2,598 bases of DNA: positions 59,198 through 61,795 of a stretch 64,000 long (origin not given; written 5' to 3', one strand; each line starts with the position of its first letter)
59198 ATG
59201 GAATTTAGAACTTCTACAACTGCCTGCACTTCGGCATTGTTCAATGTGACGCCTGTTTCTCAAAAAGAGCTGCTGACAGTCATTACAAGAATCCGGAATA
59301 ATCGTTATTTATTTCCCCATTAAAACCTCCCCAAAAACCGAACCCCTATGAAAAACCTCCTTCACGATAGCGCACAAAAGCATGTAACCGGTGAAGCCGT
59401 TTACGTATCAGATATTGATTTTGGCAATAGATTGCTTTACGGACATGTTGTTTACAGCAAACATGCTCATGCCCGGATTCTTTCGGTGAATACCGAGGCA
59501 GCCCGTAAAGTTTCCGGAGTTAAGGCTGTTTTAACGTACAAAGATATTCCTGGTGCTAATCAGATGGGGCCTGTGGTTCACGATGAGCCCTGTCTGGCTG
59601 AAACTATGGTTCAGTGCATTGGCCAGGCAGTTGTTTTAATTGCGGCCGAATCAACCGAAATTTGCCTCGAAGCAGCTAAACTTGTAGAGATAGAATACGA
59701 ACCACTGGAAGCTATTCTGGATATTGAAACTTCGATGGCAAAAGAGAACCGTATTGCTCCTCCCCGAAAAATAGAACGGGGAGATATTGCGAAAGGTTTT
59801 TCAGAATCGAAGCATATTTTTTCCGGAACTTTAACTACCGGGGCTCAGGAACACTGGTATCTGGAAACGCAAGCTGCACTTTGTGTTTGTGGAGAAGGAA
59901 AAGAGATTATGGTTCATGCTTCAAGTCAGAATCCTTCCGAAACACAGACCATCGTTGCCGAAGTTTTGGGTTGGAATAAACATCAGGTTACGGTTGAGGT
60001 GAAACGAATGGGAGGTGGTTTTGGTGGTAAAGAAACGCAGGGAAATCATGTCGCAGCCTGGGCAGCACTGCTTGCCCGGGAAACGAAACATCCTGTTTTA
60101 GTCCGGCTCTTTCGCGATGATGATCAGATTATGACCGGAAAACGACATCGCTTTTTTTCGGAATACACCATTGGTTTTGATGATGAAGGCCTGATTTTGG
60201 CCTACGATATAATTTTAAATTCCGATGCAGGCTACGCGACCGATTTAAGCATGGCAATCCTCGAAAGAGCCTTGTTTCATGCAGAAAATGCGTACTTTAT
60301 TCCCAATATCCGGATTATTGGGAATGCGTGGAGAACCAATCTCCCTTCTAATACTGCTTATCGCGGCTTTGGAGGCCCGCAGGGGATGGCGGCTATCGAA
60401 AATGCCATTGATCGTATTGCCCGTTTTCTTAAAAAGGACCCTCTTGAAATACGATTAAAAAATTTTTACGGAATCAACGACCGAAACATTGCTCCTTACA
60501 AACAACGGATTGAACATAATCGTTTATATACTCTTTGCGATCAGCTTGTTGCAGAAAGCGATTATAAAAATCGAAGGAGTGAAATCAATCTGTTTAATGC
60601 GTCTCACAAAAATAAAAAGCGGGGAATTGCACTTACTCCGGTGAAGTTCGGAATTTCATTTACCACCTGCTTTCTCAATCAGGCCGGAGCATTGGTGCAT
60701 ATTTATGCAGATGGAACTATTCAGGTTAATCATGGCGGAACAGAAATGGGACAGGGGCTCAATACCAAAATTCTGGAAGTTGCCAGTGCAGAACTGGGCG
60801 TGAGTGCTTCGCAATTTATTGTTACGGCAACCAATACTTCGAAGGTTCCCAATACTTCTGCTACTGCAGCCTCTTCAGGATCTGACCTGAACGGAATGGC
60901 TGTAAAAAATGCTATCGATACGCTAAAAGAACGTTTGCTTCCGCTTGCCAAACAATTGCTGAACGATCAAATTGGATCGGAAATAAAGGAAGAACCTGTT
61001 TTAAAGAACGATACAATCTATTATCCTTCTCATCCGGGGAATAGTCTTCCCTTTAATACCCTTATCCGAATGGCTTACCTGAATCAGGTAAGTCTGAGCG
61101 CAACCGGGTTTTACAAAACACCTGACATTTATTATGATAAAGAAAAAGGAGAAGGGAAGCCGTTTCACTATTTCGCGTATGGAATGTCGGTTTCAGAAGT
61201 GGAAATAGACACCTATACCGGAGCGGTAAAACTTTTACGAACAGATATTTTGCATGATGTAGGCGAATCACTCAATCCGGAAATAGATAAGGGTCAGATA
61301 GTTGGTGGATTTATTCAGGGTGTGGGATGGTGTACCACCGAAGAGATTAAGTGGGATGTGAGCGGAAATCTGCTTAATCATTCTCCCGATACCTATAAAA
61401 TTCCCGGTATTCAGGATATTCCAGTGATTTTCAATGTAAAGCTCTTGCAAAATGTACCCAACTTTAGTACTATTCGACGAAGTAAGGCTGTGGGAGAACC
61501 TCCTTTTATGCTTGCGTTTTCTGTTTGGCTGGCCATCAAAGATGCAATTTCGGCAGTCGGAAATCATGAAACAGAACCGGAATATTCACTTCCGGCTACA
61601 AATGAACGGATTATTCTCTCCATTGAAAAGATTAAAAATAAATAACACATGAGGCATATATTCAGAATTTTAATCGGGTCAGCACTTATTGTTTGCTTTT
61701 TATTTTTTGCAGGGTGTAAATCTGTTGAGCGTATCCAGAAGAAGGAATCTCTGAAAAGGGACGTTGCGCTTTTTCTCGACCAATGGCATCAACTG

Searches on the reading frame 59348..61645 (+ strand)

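Call 90: search_protein_families(library=pfam, proteins=[window:59348-61645:+], max_evalue=0.00001)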
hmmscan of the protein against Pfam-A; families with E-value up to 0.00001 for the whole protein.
window:59348-61645:+ (765 aa): 3 families
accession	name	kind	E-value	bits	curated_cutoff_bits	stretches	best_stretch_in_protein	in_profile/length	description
PF20256.3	MoCoBD_2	-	2e-95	320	27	1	400-692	2-283/283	Molybdopterin cofactor-binding domain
PF02738.23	MoCoBD_1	-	3.6e-81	272.3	27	1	134-373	8-244/244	Molybdopterin cofactor-binding domain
PF01315.27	Ald_Xan_dh_C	-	2e-31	109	31.3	1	14-121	1-110/110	Aldehyde oxidase and xanthine dehydrogenase, a/b hammerhead domain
